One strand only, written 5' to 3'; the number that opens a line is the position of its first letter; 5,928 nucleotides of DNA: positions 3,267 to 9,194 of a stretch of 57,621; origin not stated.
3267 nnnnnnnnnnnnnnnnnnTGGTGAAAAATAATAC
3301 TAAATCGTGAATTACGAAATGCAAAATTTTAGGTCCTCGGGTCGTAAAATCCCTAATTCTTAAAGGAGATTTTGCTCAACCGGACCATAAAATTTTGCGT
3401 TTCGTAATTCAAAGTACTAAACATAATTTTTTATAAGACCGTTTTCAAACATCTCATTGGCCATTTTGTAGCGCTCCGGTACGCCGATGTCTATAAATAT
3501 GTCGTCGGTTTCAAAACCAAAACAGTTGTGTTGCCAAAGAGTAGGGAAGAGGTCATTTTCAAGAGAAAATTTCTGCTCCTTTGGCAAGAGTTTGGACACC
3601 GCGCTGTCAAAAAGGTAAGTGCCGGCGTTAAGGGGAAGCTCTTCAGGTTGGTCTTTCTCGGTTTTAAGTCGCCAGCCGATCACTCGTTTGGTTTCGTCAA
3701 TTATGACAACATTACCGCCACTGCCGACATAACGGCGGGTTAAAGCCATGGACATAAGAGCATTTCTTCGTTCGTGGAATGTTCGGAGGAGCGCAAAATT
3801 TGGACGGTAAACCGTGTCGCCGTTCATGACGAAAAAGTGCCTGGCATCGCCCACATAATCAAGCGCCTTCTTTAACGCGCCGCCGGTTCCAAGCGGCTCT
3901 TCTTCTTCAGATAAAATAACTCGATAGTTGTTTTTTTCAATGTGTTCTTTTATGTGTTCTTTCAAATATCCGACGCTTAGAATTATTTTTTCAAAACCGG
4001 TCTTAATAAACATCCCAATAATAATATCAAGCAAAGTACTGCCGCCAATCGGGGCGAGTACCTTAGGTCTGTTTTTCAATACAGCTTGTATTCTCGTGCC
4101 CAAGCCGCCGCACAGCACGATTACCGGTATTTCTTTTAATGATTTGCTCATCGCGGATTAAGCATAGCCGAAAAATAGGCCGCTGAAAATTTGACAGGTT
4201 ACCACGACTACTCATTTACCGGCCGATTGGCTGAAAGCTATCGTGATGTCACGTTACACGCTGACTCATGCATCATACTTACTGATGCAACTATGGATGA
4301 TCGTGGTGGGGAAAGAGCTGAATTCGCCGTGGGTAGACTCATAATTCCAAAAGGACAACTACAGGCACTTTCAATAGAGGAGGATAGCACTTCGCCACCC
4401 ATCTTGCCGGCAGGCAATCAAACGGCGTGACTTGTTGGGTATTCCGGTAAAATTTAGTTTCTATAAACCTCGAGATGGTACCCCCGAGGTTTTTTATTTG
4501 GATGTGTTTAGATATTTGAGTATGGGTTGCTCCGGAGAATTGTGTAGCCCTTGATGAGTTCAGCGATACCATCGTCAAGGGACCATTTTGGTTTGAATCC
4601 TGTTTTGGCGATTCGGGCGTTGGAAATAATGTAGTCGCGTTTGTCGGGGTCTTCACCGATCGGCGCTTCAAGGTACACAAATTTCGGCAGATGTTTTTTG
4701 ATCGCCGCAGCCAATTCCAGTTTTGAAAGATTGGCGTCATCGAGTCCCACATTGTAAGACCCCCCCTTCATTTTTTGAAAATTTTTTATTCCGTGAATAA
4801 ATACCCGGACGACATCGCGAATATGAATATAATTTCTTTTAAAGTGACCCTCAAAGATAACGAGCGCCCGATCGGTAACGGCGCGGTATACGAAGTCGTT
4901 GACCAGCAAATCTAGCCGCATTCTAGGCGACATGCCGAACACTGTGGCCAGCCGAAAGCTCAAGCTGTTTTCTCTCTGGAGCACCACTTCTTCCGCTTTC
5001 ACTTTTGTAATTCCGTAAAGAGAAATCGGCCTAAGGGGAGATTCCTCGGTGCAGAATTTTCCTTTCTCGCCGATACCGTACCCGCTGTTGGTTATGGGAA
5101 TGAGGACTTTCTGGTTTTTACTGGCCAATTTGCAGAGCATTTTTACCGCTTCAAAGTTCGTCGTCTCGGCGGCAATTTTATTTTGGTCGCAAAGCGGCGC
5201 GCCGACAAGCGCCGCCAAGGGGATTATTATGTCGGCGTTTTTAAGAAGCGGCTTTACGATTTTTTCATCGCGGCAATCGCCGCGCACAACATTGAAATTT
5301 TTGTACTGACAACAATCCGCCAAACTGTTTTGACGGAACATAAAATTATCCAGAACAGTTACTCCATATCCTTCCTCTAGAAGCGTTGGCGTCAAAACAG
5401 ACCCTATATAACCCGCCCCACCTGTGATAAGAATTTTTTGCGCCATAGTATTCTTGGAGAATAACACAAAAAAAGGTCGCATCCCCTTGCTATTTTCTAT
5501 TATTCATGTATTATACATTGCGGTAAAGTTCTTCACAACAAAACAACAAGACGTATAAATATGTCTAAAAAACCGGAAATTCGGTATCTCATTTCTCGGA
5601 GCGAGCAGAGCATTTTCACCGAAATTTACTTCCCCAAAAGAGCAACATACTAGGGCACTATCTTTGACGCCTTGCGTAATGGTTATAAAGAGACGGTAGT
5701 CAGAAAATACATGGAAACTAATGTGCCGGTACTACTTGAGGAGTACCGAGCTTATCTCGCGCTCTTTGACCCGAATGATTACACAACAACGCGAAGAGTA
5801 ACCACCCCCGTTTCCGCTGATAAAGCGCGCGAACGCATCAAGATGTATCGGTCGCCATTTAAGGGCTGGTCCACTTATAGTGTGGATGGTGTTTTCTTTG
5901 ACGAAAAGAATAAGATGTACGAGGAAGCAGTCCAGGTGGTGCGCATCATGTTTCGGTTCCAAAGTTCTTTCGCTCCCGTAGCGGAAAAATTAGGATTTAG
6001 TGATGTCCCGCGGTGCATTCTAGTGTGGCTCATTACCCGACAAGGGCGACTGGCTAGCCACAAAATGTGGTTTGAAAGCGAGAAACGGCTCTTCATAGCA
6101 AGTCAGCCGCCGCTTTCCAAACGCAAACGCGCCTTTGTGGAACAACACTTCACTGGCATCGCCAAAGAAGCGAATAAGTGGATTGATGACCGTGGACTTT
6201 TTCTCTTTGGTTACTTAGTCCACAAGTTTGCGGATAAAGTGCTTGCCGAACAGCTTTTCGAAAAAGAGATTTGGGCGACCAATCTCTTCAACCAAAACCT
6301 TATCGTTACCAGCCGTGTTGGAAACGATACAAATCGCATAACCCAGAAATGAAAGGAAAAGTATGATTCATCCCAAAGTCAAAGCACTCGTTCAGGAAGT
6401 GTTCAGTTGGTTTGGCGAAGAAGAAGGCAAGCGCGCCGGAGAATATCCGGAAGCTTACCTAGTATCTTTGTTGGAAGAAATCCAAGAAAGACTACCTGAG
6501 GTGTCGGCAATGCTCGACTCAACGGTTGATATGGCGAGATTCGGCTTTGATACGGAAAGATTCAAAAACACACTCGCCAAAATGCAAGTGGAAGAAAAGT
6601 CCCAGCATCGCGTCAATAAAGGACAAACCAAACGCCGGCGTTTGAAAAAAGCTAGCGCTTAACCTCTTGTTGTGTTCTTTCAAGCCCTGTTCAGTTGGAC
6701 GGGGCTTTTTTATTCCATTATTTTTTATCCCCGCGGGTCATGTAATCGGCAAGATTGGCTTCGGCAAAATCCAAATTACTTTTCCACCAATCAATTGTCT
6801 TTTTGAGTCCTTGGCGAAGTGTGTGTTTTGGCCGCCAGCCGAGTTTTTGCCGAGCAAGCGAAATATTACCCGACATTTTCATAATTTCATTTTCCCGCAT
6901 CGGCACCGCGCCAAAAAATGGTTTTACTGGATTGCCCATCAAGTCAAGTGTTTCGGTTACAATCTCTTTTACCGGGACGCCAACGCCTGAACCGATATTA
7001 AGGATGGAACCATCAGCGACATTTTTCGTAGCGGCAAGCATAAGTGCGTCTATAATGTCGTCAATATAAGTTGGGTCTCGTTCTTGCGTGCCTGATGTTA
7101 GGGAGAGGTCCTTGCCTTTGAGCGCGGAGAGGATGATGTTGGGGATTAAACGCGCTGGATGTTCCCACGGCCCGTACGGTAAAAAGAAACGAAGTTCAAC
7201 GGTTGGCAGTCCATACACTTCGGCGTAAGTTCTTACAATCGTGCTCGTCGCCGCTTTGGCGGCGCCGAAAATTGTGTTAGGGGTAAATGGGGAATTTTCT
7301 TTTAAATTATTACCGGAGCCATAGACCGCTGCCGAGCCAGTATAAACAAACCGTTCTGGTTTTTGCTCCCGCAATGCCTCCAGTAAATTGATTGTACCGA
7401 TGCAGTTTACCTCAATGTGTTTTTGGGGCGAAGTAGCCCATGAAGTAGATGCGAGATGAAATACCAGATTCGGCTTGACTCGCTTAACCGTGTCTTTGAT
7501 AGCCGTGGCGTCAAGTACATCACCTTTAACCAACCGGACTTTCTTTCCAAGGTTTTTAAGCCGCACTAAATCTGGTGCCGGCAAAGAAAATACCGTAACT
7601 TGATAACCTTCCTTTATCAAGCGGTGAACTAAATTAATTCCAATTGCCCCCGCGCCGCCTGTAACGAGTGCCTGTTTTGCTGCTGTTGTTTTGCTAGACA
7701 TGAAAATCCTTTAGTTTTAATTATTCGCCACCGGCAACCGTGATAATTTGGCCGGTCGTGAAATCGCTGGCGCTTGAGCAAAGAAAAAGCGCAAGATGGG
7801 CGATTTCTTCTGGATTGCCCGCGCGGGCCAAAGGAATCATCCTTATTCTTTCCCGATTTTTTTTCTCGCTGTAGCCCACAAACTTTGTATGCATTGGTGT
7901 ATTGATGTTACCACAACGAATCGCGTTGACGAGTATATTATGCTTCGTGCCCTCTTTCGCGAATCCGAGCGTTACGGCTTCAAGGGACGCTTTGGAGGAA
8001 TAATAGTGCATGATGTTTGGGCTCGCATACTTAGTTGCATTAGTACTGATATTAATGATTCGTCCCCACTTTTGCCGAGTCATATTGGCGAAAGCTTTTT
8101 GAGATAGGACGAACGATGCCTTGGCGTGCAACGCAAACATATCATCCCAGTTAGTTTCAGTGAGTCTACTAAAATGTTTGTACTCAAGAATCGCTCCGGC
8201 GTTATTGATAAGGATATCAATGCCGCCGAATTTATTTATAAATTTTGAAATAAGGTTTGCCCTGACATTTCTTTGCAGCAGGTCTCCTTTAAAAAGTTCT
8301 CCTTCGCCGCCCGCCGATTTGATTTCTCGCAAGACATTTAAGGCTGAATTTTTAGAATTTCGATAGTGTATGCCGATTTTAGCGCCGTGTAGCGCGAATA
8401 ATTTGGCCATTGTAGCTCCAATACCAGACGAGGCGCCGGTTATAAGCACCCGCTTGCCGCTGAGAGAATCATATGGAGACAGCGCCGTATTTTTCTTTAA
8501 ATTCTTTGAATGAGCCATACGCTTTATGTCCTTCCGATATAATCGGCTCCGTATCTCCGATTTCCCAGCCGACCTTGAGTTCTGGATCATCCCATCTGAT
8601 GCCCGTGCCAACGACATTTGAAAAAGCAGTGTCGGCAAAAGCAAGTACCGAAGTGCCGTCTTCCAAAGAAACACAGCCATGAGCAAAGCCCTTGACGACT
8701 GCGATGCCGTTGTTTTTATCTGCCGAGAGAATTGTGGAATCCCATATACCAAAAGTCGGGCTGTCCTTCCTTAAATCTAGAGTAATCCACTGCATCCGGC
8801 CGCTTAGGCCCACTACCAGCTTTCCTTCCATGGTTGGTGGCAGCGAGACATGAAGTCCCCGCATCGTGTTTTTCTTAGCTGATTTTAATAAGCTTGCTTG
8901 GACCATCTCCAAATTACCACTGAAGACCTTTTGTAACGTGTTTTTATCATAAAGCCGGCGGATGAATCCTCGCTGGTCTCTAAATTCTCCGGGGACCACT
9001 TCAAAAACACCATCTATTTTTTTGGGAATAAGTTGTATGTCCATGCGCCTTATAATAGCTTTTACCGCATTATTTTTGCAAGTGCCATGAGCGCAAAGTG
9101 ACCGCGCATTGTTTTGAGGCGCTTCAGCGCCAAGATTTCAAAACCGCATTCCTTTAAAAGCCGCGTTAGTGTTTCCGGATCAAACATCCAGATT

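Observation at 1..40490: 40-kb surface-glycan island with the parts list of an O-linked protein glycosylation / decorated-polymer pathway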

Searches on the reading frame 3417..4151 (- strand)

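Call 3: search_protein_families(library=pfam, proteins=[window:3417-4151:-])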
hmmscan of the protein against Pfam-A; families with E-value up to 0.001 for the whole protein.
window:3417-4151:- (244 aa): 2 families
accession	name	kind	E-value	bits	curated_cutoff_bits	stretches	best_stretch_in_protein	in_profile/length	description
PF00483.29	NTP_transferase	-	7.1e-20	72.1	21.2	1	11-233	3-240/245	Nucleotidyl transferase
PF12804.13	NTP_transf_3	-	2.4e-14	54.3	27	1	10-141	1-123/160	MobA-like NTP transferase domain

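Call 9: search_protein_families(library=ncbifam, proteins=[window:3417-4151:-], max_evalue=0.00001)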
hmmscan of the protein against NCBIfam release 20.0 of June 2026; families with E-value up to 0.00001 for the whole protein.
window:3417-4151:- (244 aa): 27 families (the best 25 are shown)
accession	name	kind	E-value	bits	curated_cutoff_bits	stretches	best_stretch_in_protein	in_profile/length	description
NF049965.1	GlMnHpPGnyltfHddC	equivalog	1.6e-35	122.8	300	1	10-230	3-216/221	D-glycero-D-manno-heptose 1-phosphate guanosyltransferase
NF052502.1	man1P_GTase_Rv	exception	1e-25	90.3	440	1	10-231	3-226/352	mannose-1-phosphate guanylyltransferase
TIGR03992.1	Arch_glmU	subfamily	6.4e-25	87.8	292.1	1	10-228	3-220/393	bifunctional sugar-1-phosphate nucleotidylyltransferase/acetyltransferase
NF045697.1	MurNAcPUrMurU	equivalog_domain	2.4e-17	63.1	370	1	11-116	1-108/229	N-acetylmuramate alpha-1-phosphate uridylyltransferase MurU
TIGR01173.1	glmU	equivalog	2.1e-16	59.8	366.85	1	10-189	3-181/452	bifunctional UDP-N-acetylglucosamine diphosphorylase/glucosamine-1-phosphate N-acetyltransferase GlmU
NF045761.1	NAMPUrTaseMurU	equivalog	1.5e-15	57.7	250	1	11-232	4-224/226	N-acetylmuramate alpha-1-phosphate uridylyltransferase MurU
NF041313.1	UDPGP_AglF_Halo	equivalog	1.5e-15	57.3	400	1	11-186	4-179/234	UTP--glucose-1-phosphate uridylyltransferase AglF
NF010940.0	PRK14360.1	equivalog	5.9e-15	54.8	602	1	8-194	2-190/452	bifunctional UDP-N-acetylglucosamine diphosphorylase/glucosamine-1-phosphate N-acetyltransferase GlmU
TIGR02623.1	G1P_cyt_trans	equivalog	9.9e-14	51.4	300.25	1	10-78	3-69/255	glucose-1-phosphate cytidylyltransferase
NF010936.0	PRK14356.1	equivalog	1.2e-13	50.9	666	1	10-191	8-190/456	bifunctional UDP-N-acetylglucosamine diphosphorylase/glucosamine-1-phosphate N-acetyltransferase GlmU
NF010934.1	PRK14354.1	equivalog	1.7e-13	49.9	450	1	10-184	2-175/447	bifunctional UDP-N-acetylglucosamine diphosphorylase/glucosamine-1-phosphate N-acetyltransferase GlmU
NF010935.0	PRK14355.1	equivalog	2.8e-13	49.3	718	1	7-184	3-181/459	bifunctional UDP-N-acetylglucosamine diphosphorylase/glucosamine-1-phosphate N-acetyltransferase GlmU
NF010932.0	PRK14352.1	equivalog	2.9e-13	49.3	611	1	6-185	5-187/488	bifunctional UDP-N-acetylglucosamine diphosphorylase/glucosamine-1-phosphate N-acetyltransferase GlmU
TIGR02091.1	glgC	equivalog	2.3e-12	46.7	424.9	1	10-203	3-226/364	glucose-1-phosphate adenylyltransferase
NF010933.0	PRK14353.1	equivalog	3.5e-12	45.7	505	1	7-150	5-148/453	bifunctional UDP-N-acetylglucosamine diphosphorylase/glucosamine-1-phosphate N-acetyltransferase GlmU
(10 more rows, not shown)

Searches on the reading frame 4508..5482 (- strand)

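Call 3: search_protein_families(library=pfam, proteins=[window:4508-5482:-])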
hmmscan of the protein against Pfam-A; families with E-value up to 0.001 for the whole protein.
window:4508-5482:- (324 aa): 8 families
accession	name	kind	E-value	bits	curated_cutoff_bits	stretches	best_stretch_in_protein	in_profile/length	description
PF01370.27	Epimerase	-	3e-29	102.6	20.9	1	17-246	1-240/240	NAD dependent epimerase/dehydratase family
PF16363.11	GDP_Man_Dehyd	-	1.3e-19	71.3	27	1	18-308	1-331/332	GDP-mannose 4,6 dehydratase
PF04321.23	RmlD_sub_bind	-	9.6e-16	58.1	27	1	16-265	2-231/287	RmlD substrate binding domain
PF02719.21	Polysacc_synt_2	-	1.4e-09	38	20.2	1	17-173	1-155/293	Polysaccharide biosynthesis protein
PF01073.25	3Beta_HSD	-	1.6e-07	31.1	22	1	18-172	1-162/280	3-beta hydroxysteroid dehydrogenase/isomerase family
PF05368.20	NmrA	-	2.6e-07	31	27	1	14-105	2-92/298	NmrA-like family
PF13460.12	NAD_binding_10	-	4e-05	24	27.2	1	21-167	1-131/184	NAD(P)H-binding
PF07993.18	NAD_binding_4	-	0.00029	20.5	20.1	0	19-177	1-203/258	Male sterility protein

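Call 9: search_protein_families(library=ncbifam, proteins=[window:4508-5482:-], max_evalue=0.00001)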
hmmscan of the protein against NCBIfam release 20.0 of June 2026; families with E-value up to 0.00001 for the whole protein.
window:4508-5482:- (324 aa): 15 families
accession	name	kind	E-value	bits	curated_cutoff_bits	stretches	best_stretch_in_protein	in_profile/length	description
TIGR01181.1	dTDP_gluc_dehyt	equivalog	5.9e-21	74.9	365.1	1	16-314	1-312/321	dTDP-glucose 4,6-dehydratase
TIGR01179.1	galE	equivalog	1.2e-20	73.6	262.3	1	16-173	1-162/332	UDP-glucose 4-epimerase GalE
TIGR02197.1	heptose_epim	equivalog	1e-18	67.6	274.6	1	17-311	1-311/316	ADP-glyceromanno-heptose 6-epimerase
TIGR04180.1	EDH_00030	hypoth_equivalog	1.8e-17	63.4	475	1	17-266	1-257/297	NAD-dependent 4,6-dehydratase LegB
NF008872.0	PRK11908.1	equivalog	6.3e-14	51.8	294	1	15-266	2-272/349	bifunctional UDP-4-keto-pentose/UDP-xylose synthase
TIGR01214.1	rmlD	equivalog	1.7e-11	43.7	224.05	1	16-187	1-156/285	dTDP-4-dehydrorhamnose reductase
NF007956.0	PRK10675.1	subfamily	8.6e-11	41.5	394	1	16-167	2-160/338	UDP-glucose 4-epimerase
NF011728.1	PRK15181.1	equivalog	2e-10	40.2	760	1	14-322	14-346/348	Vi polysaccharide biosynthesis UDP-N-acetylglucosaminuronic acid C-4 epimerase TviC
NF005998.1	PRK08125.1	equivalog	3.4e-10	39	777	1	13-261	314-581/649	bifunctional UDP-4-amino-4-deoxy-L-arabinose formyltransferase/UDP-glucuronic acid oxidase ArnA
NF043036.1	ErythonDh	equivalog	1.1e-09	38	325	1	16-167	2-160/321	D-erythronate dehydrogenase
TIGR03466.1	HpnA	hypoth_equivalog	1.1e-09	37.6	367.65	1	16-170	2-155/327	hopanoid-associated sugar epimerase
TIGR03589.1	PseB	equivalog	1.3e-08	34.1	407.75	1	15-182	5-160/324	UDP-N-acetylglucosamine 4,6-dehydratase (inverting)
NF041015.1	UDPsulfquin_syn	equivalog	2.2e-07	30.2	575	0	16-53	2-39/384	UDP-sulfoquinovose synthase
NF007582.0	PRK10217.1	equivalog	1.8e-06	27.3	698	1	15-249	2-255/355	dTDP-glucose 4,6-dehydratase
NF042422.1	oxyalk_red_OleD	equivalog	2.9e-06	26.9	580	0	16-231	2-214/329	2-alkyl-3-oxoalkanoate reductase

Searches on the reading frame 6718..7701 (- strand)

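Call 3: search_protein_families(library=pfam, proteins=[window:6718-7701:-])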
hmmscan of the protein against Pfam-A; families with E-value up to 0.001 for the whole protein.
window:6718-7701:- (327 aa): 11 families
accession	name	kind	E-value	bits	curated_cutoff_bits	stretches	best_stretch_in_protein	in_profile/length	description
PF01370.27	Epimerase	-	2.6e-52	178.1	20.9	1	11-237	1-240/240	NAD dependent epimerase/dehydratase family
PF16363.11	GDP_Man_Dehyd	-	4.8e-49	168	27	1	12-302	1-332/332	GDP-mannose 4,6 dehydratase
PF01073.25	3Beta_HSD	-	3e-16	59.7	22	1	12-226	1-231/280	3-beta hydroxysteroid dehydrogenase/isomerase family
PF13460.12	NAD_binding_10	-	6.6e-11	42.9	27.2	1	15-151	1-126/184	NAD(P)H-binding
PF04321.23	RmlD_sub_bind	-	1.2e-10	41.5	27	1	11-230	3-203/287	RmlD substrate binding domain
PF00106.31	adh_short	-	7.1e-09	35.9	26.6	1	9-78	1-74/195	short chain dehydrogenase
PF02719.21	Polysacc_synt_2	-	1.6e-08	34.5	20.2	1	12-121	2-126/293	Polysaccharide biosynthesis protein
PF08659.16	KR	-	1.2e-06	29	22.6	1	12-125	4-138/180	KR domain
PF07993.18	NAD_binding_4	-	3.6e-05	23.5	20.1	0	51-138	59-152/258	Male sterility protein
PF13561.12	adh_short_C2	-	0.00021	21.4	27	0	19-164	7-162/236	Enoyl-(Acyl carrier protein) reductase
PF05368.20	NmrA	-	0.00029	21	27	1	9-122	3-106/298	NmrA-like family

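Call 9: search_protein_families(library=ncbifam, proteins=[window:6718-7701:-], max_evalue=0.00001)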
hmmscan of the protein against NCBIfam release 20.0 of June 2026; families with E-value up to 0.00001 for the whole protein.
window:6718-7701:- (327 aa): 31 families (the best 25 are shown)
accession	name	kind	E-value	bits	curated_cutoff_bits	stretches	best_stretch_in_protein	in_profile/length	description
TIGR01181.1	dTDP_gluc_dehyt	equivalog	5.7e-50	170.2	365.1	1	11-312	2-317/321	dTDP-glucose 4,6-dehydratase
TIGR04180.1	EDH_00030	hypoth_equivalog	1.4e-37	129.4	475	1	12-293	2-296/297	NAD-dependent 4,6-dehydratase LegB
TIGR01179.1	galE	equivalog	4.3e-37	127.7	262.3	1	11-310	2-329/332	UDP-glucose 4-epimerase GalE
NF007490.0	PRK10084.1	subfamily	7.3e-33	114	649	2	134-314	156-342/361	dTDP-glucose 4,6-dehydratase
NF007582.0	PRK10217.1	equivalog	2.6e-32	112.3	698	1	9-312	2-337/355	dTDP-glucose 4,6-dehydratase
TIGR02197.1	heptose_epim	equivalog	2.1e-23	83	274.6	1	12-307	2-314/316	ADP-glyceromanno-heptose 6-epimerase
TIGR02622.1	CDP_4_6_dhtase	equivalog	5.5e-23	81.7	278.45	1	8-314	4-338/352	CDP-glucose 4,6-dehydratase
NF042422.1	oxyalk_red_OleD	equivalog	1.5e-22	80.4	580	1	11-258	3-253/329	2-alkyl-3-oxoalkanoate reductase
NF042423.1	oxyalk_red_Shew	equivalog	1.4e-21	76.9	580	1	6-229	6-226/331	2-alkyl-3-oxoalkanoate reductase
TIGR03466.1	HpnA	hypoth_equivalog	3.3e-21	75.5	367.65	1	10-197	2-192/327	hopanoid-associated sugar epimerase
NF007956.0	PRK10675.1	subfamily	3e-20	72.6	394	1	11-306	3-329/338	UDP-glucose 4-epimerase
NF043036.1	ErythonDh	equivalog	2e-18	66.6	325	1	11-257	3-268/321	D-erythronate dehydrogenase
TIGR01472.1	gmd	equivalog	4.2e-18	65.7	415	1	9-256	1-269/342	GDP-mannose 4,6-dehydratase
NF052578.1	StrlDmthSdmBMthl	equivalog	6.9e-15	55.6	600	1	11-258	3-248/328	sterol demethylase protein SdmB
NF011728.1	PRK15181.1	equivalog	1e-13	51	760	1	8-306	15-337/348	Vi polysaccharide biosynthesis UDP-N-acetylglucosaminuronic acid C-4 epimerase TviC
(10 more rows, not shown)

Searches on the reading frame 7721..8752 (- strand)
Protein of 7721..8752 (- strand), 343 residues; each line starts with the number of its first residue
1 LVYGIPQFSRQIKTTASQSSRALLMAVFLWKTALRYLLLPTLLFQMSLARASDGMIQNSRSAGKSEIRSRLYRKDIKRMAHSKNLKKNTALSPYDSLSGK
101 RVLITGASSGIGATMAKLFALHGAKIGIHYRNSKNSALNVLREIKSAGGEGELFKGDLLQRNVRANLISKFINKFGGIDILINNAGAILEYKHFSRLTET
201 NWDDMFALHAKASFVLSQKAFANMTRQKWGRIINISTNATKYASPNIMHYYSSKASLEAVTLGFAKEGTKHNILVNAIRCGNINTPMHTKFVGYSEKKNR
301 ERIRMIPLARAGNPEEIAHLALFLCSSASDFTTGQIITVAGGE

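Call 3: search_protein_families(library=pfam, proteins=[window:7721-8752:-])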
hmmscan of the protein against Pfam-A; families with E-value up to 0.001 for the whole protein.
window:7721-8752:- (343 aa): 3 families
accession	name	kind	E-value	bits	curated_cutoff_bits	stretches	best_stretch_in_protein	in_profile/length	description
PF13561.12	adh_short_C2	-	9.2e-48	163.3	27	1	106-342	1-234/236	Enoyl-(Acyl carrier protein) reductase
PF00106.31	adh_short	-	2.1e-44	151.8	26.6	1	100-290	1-189/195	short chain dehydrogenase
PF08659.16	KR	-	5e-08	33.5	22.6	1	102-260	3-159/180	KR domain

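Call 9: search_protein_families(library=ncbifam, proteins=[window:7721-8752:-], max_evalue=0.00001)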
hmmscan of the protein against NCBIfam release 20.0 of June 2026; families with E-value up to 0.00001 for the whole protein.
window:7721-8752:- (343 aa): 222 families (the best 25 are shown)
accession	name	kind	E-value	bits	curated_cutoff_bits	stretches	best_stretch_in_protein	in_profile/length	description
NF005559.1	PRK07231.1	subfamily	1.7e-54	185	215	1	97-342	2-246/249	glucose 1-dehydrogenase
TIGR01830.1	3oxo_ACP_reduc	equivalog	9.5e-54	182.6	297.75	1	102-342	1-237/239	3-oxoacyl-[acyl-carrier-protein] reductase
NF004198.0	PRK05653.1-3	equivalog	7.5e-52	176.2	296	1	96-342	4-245/248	3-oxoacyl-ACP reductase FabG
NF009466.0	PRK12826.1-2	subfamily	3.5e-50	170.8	222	1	100-343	4-244/248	3-oxoacyl-ACP reductase FabG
NF009384.0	PRK12743.1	equivalog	1.4e-49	168.7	264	1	100-342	7-246/258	SDR family oxidoreductase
NF006493.1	PRK08936.1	subfamily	2.3e-47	161.5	420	1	94-342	2-249/261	glucose-1-dehydrogenase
NF005681.0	PRK07478.1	subfamily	2.9e-47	161.2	267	1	96-342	3-248/254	SDR family oxidoreductase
NF004199.0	PRK05653.1-4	equivalog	5.7e-46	157.1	301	1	97-342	3-244/247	3-oxoacyl-ACP reductase FabG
NF004197.0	PRK05653.1-1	equivalog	1.6e-45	155.7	332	1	96-342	4-245/249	3-oxoacyl-ACP reductase FabG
NF004791.0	PRK06138.1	equivalog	1.7e-45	155.3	312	1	96-342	2-248/252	SDR family oxidoreductase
NF004200.0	PRK05653.1-5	equivalog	4.8e-45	154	273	1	100-342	3-240/242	3-oxoacyl-ACP reductase FabG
NF004818.0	PRK06172.1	equivalog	6.5e-45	153.4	336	1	96-342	4-249/253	SDR family oxidoreductase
NF047420.2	EF_P_mod_YmfI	equivalog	7e-45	153.6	238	1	102-342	2-234/236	elongation factor P 5-aminopentanone reductase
NF009468.0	PRK12826.1-4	equivalog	1e-44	153.2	318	1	95-342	3-246/256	SDR family oxidoreductase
NF004778.0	PRK06124.1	equivalog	1.1e-43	149.5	303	1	96-342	8-251/256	SDR family oxidoreductase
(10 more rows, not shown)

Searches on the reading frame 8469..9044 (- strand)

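Call 3: search_protein_families(library=pfam, proteins=[window:8469-9044:-])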
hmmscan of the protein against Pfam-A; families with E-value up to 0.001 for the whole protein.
window:8469-9044:- (191 aa): 1 family
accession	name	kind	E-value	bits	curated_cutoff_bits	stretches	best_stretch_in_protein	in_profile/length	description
PF00908.23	dTDP_sugar_isom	-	3.2e-38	131.5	27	1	9-180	3-167/168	dTDP-4-dehydrorhamnose 3,5-epimerase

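Call 9: search_protein_families(library=ncbifam, proteins=[window:8469-9044:-], max_evalue=0.00001)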
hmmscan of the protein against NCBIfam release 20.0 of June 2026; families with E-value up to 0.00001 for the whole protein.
window:8469-9044:- (191 aa): 1 family
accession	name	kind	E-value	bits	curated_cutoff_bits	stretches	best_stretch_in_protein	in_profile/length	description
TIGR01221.1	rmlC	equivalog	7.8e-32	110.5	155.75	1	6-181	3-174/176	dTDP-4-dehydrorhamnose 3,5-epimerase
